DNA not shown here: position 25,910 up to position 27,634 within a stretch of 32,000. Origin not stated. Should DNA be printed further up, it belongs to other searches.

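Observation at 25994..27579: High-GC purine permease inserted between rsgA and apt, likely horizontally acquired and possibly from a high-GC host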

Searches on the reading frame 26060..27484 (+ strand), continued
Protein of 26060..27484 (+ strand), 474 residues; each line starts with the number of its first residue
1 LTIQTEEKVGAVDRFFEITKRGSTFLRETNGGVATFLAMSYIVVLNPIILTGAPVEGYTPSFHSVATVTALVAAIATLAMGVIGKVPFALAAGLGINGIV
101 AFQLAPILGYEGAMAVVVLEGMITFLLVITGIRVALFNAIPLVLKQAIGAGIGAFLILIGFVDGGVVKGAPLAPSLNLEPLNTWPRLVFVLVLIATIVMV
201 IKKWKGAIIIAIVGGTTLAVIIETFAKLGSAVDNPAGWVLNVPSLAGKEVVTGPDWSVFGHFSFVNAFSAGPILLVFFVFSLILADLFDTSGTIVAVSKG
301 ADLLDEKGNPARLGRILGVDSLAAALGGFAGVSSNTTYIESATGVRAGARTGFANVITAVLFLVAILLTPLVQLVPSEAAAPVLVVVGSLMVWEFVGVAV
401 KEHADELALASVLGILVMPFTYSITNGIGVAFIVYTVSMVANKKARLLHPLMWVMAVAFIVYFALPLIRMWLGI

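Call 18: find_encoding_contigs(protein=P0074, flank=10000, max_places=2)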
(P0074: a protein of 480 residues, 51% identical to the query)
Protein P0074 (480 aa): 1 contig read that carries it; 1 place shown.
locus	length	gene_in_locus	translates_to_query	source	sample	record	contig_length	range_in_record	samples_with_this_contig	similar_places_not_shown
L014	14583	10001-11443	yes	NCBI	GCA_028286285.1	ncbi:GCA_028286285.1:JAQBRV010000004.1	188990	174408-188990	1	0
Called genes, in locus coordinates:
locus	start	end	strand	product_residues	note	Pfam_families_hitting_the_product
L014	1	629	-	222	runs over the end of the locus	-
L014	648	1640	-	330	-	PF00438:S-AdoMet_synt_N, PF02772:S-AdoMet_synt_M, PF02773:S-AdoMet_synt_C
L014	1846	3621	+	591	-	PF09972:DUF2207, PF20990:DUF2207_C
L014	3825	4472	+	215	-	-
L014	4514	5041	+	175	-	-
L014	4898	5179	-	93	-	-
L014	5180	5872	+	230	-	PF09553:RE_Eco47II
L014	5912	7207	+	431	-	PF00376:MerR, PF13411:MerR_1, PF00145:DNA_methylase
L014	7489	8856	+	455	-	-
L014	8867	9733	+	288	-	PF02086:MethyltransfD12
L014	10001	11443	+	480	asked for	PF00860:Xan_ur_permease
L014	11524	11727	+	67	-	PF04024:PspC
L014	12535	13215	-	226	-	PF02586:SRAP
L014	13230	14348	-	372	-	PF03193:RsgA_GTPase, PF00005:ABC_tran (weak), PF01926:MMR_HSR1 (weak)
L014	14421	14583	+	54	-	PF07963:N_methyl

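Call 19: find_encoding_contigs(protein=P0009, flank=10000, max_places=2)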
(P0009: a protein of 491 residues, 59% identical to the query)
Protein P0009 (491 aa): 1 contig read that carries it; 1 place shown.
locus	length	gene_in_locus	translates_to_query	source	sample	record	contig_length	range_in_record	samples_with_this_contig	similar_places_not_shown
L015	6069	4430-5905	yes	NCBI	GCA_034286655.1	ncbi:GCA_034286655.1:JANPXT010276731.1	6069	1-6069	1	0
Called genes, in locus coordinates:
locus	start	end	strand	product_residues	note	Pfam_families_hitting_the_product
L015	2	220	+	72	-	?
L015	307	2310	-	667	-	PF04536:TPM_phosphatase (weak)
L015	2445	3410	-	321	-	-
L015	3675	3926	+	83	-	PF03118:RNA_pol_A_CTD (weak)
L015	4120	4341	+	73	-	-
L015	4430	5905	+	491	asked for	PF00860:Xan_ur_permease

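Call 31: search_dna_similar(query=window:26060-27484:+, collection=plasmids, mode=protein, max_rows=40, rows=best)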
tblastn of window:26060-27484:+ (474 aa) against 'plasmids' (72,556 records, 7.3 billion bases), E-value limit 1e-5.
Records with a match: 579; places in all: 719; records where one place covers at least 80% of the query: 321.
Best place of each record, by identity: <60% 579.
By first word of the organism name: Ralstonia 137; Sinorhizobium 132; Borreliella 79; Borrelia 44; Deinococcus 13; Bacillus 10; Escherichia 10; Ensifer 9; Rhizobium 8; Klebsiella 8; and 66 more.
By predicted mobility (MOB-suite, as given by PLSDB): non-mobilizable 302; mobilizable 183; conjugative 94.
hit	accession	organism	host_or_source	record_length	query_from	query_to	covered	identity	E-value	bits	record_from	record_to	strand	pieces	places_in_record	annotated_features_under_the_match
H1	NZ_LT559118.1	Nonomuraea gerenzanensis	-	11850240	6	474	99%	50.4%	2e-93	317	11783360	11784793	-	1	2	none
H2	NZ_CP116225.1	Actinomyces oris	Homo sapiens,Cell culture,oral cavity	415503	12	474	98%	47.2%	7e-93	315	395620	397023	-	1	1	NCS2 family permease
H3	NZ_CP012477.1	Arthrobacter sp. ERGS1:01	single,stream water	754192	1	474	100%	44.0%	6e-80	278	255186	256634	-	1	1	NCS2 family permease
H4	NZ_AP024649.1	Arthrobacter sp. StoSoilB13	-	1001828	7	474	99%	43.4%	4e-79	275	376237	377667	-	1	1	none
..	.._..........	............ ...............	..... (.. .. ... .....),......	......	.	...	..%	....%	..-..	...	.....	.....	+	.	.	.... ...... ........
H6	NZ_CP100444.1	Streptomyces rimosus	pure culture,OTC cluster deletion ...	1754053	12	474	98%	42.6%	1e-63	230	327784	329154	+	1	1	record has no annotation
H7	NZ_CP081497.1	Streptomyces sp. BHT-5-2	whole organism,plant soil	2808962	12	474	98%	42.3%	5e-62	226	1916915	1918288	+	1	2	none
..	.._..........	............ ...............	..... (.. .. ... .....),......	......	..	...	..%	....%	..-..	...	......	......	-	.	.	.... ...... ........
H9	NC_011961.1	Thermomicrobium roseum DSM 5159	-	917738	12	463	95%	38.8%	3e-58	214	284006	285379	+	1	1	NCS2 family permease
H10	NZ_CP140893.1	Sinorhizobium medicae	Medicago lupulina,whole organism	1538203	6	473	99%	34.3%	2e-42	168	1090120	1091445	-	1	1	none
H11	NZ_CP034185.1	Deinococcus psychrotolerans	whole organism,R2A medium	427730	9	463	96%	34.7%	1e-34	145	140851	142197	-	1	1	NCS2 family permease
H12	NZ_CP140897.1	Sinorhizobium medicae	Medicago lupulina,whole organism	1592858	13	473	97%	34.2%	4e-42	167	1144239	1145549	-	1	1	none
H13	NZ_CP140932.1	Sinorhizobium medicae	Medicago lupulina,whole organism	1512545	13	473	97%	34.2%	8e-42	166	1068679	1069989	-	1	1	none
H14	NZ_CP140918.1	Sinorhizobium medicae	Medicago lupulina,whole organism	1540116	13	473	97%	34.2%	8e-42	166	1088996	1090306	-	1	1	none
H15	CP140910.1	Sinorhizobium medicae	Medicago lupulina,whole organism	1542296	13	473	97%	34.2%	8e-42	166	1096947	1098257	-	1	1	NCS2 family permease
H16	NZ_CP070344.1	Variovorax sp. PDNC026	cell culture,Plastic debris in ...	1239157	10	464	96%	34.6%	9e-39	157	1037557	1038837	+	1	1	none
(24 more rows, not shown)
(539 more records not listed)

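Call 32: get_annotated_region(hit=H9, flank=200)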
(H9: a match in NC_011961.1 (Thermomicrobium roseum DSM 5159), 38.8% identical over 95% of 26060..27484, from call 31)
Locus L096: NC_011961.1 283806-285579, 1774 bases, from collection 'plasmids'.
description: Thermomicrobium roseum DSM 5159 plasmid unnamed, complete sequence
organism: Thermomicrobium roseum DSM 5159 (NCBI taxid 309801)
taxonomy: Bacteria; Thermomicrobiota; Thermomicrobia; Thermomicrobiales; Thermomicrobiaceae; Thermomicrobium; Thermomicrobium roseum; Thermomicrobium roseum DSM 5159
host: -; source: -; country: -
typing (MOB-suite, as given by PLSDB): non-mobilizable
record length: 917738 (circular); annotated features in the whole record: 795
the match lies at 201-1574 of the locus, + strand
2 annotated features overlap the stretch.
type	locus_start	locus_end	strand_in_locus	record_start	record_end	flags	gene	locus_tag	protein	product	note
CDS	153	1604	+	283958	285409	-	-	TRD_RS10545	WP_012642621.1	NCS2 family permease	-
CDS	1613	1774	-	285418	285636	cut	-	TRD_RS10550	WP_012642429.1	hypothetical protein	-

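Call 33: get_annotated_region(hit=H10, flank=200)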
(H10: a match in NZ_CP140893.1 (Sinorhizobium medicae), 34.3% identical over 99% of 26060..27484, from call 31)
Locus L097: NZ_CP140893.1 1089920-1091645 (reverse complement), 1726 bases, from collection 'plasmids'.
description: Sinorhizobium medicae strain ml60 plasmid pMl5, complete sequence
organism: Sinorhizobium medicae (NCBI taxid 110321)
taxonomy: Bacteria; Pseudomonadota; Alphaproteobacteria; Hyphomicrobiales; Rhizobiaceae; Sinorhizobium; Sinorhizobium medicae
host: -; source: Medicago lupulina,whole organism; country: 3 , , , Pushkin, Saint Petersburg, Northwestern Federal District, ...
typing (MOB-suite, as given by PLSDB): mobilizable; relaxase MOBQ
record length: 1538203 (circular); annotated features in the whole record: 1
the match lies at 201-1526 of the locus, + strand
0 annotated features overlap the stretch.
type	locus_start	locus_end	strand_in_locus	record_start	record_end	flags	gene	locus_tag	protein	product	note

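Call 34: get_annotated_region(hit=H11, flank=200)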
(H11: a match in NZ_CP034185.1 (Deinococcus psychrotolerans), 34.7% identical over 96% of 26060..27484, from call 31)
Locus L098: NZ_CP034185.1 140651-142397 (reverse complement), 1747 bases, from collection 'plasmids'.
description: Deinococcus psychrotolerans strain S14-83 plasmid unnamed1, complete sequence
organism: Deinococcus psychrotolerans (NCBI taxid 2489213)
taxonomy: Bacteria; Deinococcota; Deinococci; Deinococcales; Deinococcaceae; Deinococcus; Deinococcus psychrotolerans
host: -; source: whole organism,R2A medium; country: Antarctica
typing (MOB-suite, as given by PLSDB): non-mobilizable
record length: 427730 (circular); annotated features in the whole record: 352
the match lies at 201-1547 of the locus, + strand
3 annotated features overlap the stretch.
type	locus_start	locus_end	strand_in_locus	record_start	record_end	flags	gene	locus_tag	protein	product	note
CDS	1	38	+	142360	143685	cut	guaD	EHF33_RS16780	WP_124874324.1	guanine deaminase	GO:0006147 - guanine catabolic process [Evidence IEA]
CDS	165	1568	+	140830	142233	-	-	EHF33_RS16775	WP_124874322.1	NCS2 family permease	-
CDS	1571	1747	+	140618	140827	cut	-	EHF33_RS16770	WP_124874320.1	hypothetical protein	-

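Call 35: get_annotated_region(hit=H16, flank=200)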
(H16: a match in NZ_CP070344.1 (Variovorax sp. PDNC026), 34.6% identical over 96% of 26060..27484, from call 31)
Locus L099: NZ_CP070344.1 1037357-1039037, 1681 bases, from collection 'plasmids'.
description: Variovorax sp. PDNC026 plasmid unnamed, complete sequence
organism: Variovorax sp. PDNC026 (NCBI taxid 2811425)
taxonomy: Bacteria; Pseudomonadota; Betaproteobacteria; Burkholderiales; Comamonadaceae; Variovorax; Variovorax sp. PDNC026
host: -; source: cell culture,Plastic debris in land/lake environment; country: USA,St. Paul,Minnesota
typing (MOB-suite, as given by PLSDB): non-mobilizable
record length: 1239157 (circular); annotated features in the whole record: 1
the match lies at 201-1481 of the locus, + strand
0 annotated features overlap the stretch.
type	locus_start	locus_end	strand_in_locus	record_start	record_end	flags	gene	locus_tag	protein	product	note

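Call 36: get_annotated_region(hit=H2, flank=200)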
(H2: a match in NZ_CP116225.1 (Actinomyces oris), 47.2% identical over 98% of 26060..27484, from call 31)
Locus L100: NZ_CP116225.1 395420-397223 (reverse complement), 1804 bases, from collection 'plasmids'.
description: Actinomyces oris strain WVU627 plasmid unnamed1, complete sequence
organism: Actinomyces oris (NCBI taxid 544580)
taxonomy: Bacteria; Actinomycetota; Actinomycetes; Actinomycetales; Actinomycetaceae; Actinomyces; Actinomyces oris
host: -; source: Homo sapiens,Cell culture,oral cavity; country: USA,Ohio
typing (MOB-suite, as given by PLSDB): non-mobilizable
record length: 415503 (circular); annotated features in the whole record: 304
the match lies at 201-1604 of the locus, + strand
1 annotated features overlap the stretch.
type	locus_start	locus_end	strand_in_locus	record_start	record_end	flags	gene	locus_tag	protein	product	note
CDS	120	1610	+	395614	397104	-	-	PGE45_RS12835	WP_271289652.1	NCS2 family permease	-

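Call 37: get_annotated_region(hit=H3, flank=200)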
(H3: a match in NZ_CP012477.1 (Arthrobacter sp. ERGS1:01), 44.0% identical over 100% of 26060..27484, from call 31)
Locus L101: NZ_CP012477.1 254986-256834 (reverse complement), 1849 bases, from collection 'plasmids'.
description: Arthrobacter sp. ERGS1:01 isolate water plasmid unnamed2, complete sequence
organism: Arthrobacter sp. ERGS1:01 (NCBI taxid 1704044)
taxonomy: Bacteria; Actinomycetota; Actinomycetes; Micrococcales; Micrococcaceae; Arthrobacter; Arthrobacter sp. ERGS1:01
host: -; source: single,stream water; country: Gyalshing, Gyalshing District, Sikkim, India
typing (MOB-suite, as given by PLSDB): non-mobilizable
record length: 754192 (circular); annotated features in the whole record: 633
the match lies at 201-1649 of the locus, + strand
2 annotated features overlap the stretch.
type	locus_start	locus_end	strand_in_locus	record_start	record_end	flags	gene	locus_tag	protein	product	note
CDS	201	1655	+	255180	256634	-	-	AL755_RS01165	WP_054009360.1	NCS2 family permease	-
CDS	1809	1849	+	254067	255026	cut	hutG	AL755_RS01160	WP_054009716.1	formimidoylglutamase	GO:0019556 - histidine catabolic process to glutamate and formamide [Evidence IEA]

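Call 38: get_annotated_region(hit=H5, flank=200)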
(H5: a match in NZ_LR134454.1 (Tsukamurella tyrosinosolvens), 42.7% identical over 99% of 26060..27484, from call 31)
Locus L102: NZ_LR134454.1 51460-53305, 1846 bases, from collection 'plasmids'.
description: Tsukamurella tyrosinosolvens strain NCTC13231 plasmid 12, complete sequence
organism: Tsukamurella tyrosinosolvens (NCBI taxid 57704)
taxonomy: Bacteria; Actinomycetota; Actinomycetes; Mycobacteriales; Tsukamurellaceae; Tsukamurella; Tsukamurella tyrosinosolvens
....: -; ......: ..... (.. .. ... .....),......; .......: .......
typing (MOB-suite, as given by PLSDB): non-mobilizable
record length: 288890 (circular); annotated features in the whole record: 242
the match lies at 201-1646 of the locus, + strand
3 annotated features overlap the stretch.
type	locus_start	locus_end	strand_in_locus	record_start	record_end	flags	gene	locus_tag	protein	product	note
CDS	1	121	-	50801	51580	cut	-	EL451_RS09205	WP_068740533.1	CPBP family intramembrane glutamic endopeptidase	GO:0071586 - CAAX-box protein processing [Evidence IEA]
CDS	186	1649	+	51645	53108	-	-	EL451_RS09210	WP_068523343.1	NCS2 family permease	-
CDS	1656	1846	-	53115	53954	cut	-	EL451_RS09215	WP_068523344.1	hypothetical protein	-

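Call 39: get_annotated_region(hit=H6, flank=200)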
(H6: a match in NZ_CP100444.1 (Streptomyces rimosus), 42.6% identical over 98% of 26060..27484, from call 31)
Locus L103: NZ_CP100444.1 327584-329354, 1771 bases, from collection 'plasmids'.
description: Streptomyces rimosus subsp. rimosus strain DV3 plasmid pSRIMDV3, complete sequence
organism: Streptomyces rimosus (NCBI taxid 132474)
taxonomy: Bacteria; Actinomycetota; Actinomycetes; Kitasatosporales; Streptomycetaceae; Streptomyces; Streptomyces rimosus
host: -; source: pure culture,OTC cluster deletion mutant of Streptomyces rimosus subsp. rimosus HP126; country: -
typing (MOB-suite, as given by PLSDB): mobilizable; replicon rep_cluster_1974; relaxase MOBF
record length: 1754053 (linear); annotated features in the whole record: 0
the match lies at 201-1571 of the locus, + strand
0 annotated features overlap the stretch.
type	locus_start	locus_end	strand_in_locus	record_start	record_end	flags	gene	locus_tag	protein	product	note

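Call 41: find_encoding_contigs(protein=P0003, flank=10000, max_places=2)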
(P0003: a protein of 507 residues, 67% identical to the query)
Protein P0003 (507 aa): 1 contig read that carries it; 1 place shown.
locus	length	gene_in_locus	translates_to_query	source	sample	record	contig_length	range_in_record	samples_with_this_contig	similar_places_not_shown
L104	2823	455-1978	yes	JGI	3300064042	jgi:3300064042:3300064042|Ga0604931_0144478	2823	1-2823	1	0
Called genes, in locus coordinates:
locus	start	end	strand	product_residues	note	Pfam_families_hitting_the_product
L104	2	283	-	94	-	?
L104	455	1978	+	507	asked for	PF00860:Xan_ur_permease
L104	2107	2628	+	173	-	PF00156:Pribosyltran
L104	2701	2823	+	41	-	?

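Call 42: find_encoding_contigs(protein=P0011, flank=10000, max_places=2)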
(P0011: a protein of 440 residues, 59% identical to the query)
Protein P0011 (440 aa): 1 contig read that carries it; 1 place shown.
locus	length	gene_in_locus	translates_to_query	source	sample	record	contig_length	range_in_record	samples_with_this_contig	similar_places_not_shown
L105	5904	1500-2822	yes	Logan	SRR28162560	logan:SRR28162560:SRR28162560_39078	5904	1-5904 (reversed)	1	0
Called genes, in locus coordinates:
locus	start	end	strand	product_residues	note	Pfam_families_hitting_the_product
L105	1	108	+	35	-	?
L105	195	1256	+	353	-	PF03741:TerC, PF04332:DUF475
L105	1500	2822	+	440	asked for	PF00860:Xan_ur_permease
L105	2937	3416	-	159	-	-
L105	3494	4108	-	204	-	PF09335:VTT_dom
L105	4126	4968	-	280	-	PF02588:YitT_membrane, PF10035:DUF2179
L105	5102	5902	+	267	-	?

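Call 43: find_encoding_contigs(protein=P0008, flank=10000, max_places=2)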
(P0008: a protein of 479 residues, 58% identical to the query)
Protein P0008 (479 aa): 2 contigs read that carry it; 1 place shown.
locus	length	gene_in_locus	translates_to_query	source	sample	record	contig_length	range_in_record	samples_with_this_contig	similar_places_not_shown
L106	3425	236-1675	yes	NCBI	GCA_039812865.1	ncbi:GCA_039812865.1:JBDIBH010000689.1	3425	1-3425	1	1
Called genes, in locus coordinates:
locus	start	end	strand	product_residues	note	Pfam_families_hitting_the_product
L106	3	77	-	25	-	?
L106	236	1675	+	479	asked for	PF00860:Xan_ur_permease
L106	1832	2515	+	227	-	PF02592:Vut_1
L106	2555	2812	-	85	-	-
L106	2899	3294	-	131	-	PF04120:Iron_permease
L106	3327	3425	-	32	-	?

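Call 47: search_protein_families(library=ncbifam, proteins=[window:26060-27484:+, L006:2073-2621:+, L009:11653-12180:+])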
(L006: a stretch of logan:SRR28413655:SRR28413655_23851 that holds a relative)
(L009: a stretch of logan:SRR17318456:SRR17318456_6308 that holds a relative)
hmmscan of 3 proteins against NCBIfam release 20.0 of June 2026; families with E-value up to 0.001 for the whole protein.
window:26060-27484:+ (474 aa): 0 families

L006:2073-2621:+ (182 aa): 26 families (the best 25 are shown)
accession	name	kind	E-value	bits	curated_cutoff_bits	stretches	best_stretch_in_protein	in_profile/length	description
NF002636.0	PRK02304.1-5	equivalog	1.2e-47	161.7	125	1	3-165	8-169/176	adenine phosphoribosyltransferase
TIGR01090.1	apt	equivalog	1.4e-45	155.4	185.85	1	5-173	2-167/169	adenine phosphoribosyltransferase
NF002634.0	PRK02304.1-3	equivalog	7.8e-44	149.5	170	1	3-177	9-181/182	adenine phosphoribosyltransferase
NF002633.0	PRK02304.1-2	equivalog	1.6e-40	138.7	224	1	3-175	2-170/172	adenine phosphoribosyltransferase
NF002632.0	PRK02304.1-1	equivalog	6.2e-40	136.9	243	1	4-177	11-182/183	adenine phosphoribosyltransferase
NF009211.0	PRK12560.1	equivalog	4.2e-23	82.1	188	1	20-178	24-179/187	adenine phosphoribosyltransferase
NF040646.1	HPT_Archaea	equivalog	7.2e-17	61.6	200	1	31-174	36-173/184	hypoxanthine/guanine phosphoribosyltransferase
NF002635.0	PRK02304.1-4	subfamily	3.1e-16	59.5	146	1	30-174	35-173/188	adenine phosphoribosyltransferase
TIGR00336.1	pyrE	equivalog_domain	3.9e-12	46.3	106.8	1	20-176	24-171/173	orotate phosphoribosyltransferase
NF006328.0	PRK08558.1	equivalog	7.3e-11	42.1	184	1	100-175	164-237/238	adenine phosphoribosyltransferase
NF006671.0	PRK09219.1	equivalog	5.7e-09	35.7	177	1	30-172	31-175/192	xanthine phosphoribosyltransferase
NF005592.0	PRK07322.1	subfamily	4.5e-08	32.7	143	1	29-146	33-153/180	adenine phosphoribosyltransferase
TIGR01367.1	pyrE_Therm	equivalog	6.1e-08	32.5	150.25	1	109-173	102-160/187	orotate phosphoribosyltransferase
TIGR01744.1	XPRTase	equivalog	6.2e-07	29.2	164.45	1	102-172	107-175/191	xanthine phosphoribosyltransferase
NF002095.0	PRK00934.1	equivalog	1.3e-06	27.8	296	1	111-143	204-236/287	ribose-phosphate diphosphokinase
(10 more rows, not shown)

L009:11653-12180:+ (175 aa): 23 families
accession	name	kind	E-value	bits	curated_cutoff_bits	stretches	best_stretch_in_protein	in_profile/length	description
NF002636.0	PRK02304.1-5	equivalog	2.3e-59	199.9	125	1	4-172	8-175/176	adenine phosphoribosyltransferase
NF002634.0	PRK02304.1-3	equivalog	7.9e-59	198.4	170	1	5-174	10-180/182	adenine phosphoribosyltransferase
TIGR01090.1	apt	equivalog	6.7e-57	192.3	185.85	1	6-172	2-168/169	adenine phosphoribosyltransferase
NF002633.0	PRK02304.1-2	equivalog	5.9e-50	169.4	224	1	3-174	1-171/172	adenine phosphoribosyltransferase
NF002632.0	PRK02304.1-1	equivalog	3.8e-48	163.6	243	1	6-174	12-181/183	adenine phosphoribosyltransferase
NF009211.0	PRK12560.1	equivalog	5.9e-28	97.9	188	1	4-174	5-177/187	adenine phosphoribosyltransferase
NF040646.1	HPT_Archaea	equivalog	4e-16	59.1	200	1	36-171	40-172/184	hypoxanthine/guanine phosphoribosyltransferase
NF002635.0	PRK02304.1-4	subfamily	2.6e-15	56.4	146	1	44-172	48-173/188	adenine phosphoribosyltransferase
NF006671.0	PRK09219.1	equivalog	1.3e-11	44.3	177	1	48-171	49-176/192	xanthine phosphoribosyltransferase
TIGR01744.1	XPRTase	equivalog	2.2e-11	43.7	164.45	1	49-170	50-175/191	xanthine phosphoribosyltransferase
NF006328.0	PRK08558.1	equivalog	9.2e-10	38.5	184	1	48-173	110-237/238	adenine phosphoribosyltransferase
NF002620.0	PRK02277.1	subfamily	3.5e-08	33.3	115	1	36-171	73-195/201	orotate phosphoribosyltransferase-like protein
TIGR00336.1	pyrE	equivalog_domain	4.8e-08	33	106.8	1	108-175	104-172/173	orotate phosphoribosyltransferase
NF005592.0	PRK07322.1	subfamily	1.4e-07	31.1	143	1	112-145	120-153/180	adenine phosphoribosyltransferase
NF002095.0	PRK00934.1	equivalog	1.4e-07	31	296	1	99-148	191-241/287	ribose-phosphate diphosphokinase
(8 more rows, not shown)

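Call 48: search_solved_structures(query=window:26060-27484:+, max_evalue=0.001)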
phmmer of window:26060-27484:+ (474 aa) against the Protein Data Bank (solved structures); distinct sequences matched with E-value up to 0.001: 3.
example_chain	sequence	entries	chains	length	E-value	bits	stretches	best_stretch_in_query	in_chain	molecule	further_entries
8irl_A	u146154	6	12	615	3.9e-31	112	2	162-429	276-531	Adenine/guanine permease AZG1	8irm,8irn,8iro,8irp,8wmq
8wo7_A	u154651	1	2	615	2.8e-30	109.1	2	162-429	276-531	Adenine/guanine permease AZG1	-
9j12_A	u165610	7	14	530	5e-29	105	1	66-436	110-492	Adenine/guanine permease AZG2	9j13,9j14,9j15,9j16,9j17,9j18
